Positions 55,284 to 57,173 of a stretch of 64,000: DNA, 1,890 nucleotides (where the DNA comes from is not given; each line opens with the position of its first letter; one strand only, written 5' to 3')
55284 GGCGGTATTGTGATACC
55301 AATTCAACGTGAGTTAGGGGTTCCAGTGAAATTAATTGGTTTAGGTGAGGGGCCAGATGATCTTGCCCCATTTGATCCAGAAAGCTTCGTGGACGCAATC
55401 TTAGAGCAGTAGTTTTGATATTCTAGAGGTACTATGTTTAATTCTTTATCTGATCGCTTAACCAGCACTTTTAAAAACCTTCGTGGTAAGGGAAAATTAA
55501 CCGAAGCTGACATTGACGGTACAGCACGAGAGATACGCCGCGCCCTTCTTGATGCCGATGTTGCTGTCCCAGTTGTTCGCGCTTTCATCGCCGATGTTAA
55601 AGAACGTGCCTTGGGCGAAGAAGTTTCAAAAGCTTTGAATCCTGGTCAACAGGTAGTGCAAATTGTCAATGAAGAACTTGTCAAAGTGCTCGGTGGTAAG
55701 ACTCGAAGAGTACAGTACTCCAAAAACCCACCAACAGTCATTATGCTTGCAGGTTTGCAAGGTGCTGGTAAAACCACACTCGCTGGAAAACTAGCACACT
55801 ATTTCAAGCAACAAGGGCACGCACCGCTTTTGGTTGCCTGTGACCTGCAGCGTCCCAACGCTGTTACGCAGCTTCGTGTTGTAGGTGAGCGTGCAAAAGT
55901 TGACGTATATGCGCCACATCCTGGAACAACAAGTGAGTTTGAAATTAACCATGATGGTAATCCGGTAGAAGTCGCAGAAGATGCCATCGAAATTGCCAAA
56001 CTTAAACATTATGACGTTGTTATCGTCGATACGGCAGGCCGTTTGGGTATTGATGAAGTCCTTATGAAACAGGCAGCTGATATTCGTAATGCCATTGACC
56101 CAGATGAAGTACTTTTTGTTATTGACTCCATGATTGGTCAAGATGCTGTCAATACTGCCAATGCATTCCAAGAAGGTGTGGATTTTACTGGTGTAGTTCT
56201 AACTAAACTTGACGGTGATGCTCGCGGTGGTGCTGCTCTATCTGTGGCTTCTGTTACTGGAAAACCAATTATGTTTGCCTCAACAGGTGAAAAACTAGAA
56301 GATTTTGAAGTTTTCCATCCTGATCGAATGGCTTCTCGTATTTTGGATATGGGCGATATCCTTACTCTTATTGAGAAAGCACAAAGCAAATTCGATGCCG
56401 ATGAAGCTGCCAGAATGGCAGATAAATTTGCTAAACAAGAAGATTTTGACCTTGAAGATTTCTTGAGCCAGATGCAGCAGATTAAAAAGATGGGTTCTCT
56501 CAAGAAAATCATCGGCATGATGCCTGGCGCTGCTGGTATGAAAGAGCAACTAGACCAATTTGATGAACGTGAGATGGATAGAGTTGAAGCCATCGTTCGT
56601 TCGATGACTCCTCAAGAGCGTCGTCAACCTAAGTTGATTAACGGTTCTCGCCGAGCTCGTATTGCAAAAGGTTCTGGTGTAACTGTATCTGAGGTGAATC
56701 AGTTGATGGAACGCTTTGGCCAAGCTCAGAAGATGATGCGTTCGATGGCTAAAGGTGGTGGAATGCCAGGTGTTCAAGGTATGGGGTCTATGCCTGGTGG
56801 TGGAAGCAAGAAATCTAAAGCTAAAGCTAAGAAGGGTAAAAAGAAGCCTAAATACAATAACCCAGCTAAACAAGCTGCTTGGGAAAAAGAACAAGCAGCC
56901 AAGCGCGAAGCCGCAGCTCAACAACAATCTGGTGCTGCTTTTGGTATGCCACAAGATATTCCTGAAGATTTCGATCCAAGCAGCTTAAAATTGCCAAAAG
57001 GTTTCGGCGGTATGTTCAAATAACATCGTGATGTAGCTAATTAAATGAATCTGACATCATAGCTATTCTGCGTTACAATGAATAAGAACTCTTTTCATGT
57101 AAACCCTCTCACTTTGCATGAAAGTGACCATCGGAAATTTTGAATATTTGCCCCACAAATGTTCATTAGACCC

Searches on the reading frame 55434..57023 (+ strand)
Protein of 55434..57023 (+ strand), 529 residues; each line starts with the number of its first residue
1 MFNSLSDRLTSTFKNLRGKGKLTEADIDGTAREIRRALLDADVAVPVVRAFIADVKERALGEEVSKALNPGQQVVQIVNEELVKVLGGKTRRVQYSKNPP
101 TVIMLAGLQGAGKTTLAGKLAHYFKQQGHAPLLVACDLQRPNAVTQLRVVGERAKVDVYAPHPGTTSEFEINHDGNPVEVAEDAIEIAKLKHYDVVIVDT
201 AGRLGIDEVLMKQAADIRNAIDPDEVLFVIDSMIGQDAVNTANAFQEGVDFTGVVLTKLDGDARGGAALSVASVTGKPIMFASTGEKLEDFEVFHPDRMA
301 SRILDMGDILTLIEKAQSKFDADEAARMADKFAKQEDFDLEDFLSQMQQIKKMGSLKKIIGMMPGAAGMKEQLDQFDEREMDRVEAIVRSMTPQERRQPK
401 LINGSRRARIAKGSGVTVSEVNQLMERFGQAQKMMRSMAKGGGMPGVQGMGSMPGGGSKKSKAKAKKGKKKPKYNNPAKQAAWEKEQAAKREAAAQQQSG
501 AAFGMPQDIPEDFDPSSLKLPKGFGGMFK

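Call 61: search_protein_families(library=pfam, proteins=[window:55434-57023:+], max_evalue=0.00001)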
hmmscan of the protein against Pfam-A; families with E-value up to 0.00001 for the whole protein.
window:55434-57023:+ (529 aa): 4 families
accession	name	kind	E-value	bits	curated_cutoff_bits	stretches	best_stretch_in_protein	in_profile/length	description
PF00448.28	SRP54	-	1e-70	237.8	22.7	1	100-304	1-195/196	SRP54-type protein, GTPase domain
PF02978.25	SRP_SPB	-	5.3e-35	120.1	27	1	337-435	1-91/91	Signal peptide binding domain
PF02881.24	SRP54_N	-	4.8e-23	81.6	22.4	1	5-82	1-75/75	SRP54-type protein, helical bundle domain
PF01656.29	CbiA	-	6.1e-07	29.9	25.4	1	110-264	9-88/125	CobQ/CobB/MinD/ParA nucleotide binding domain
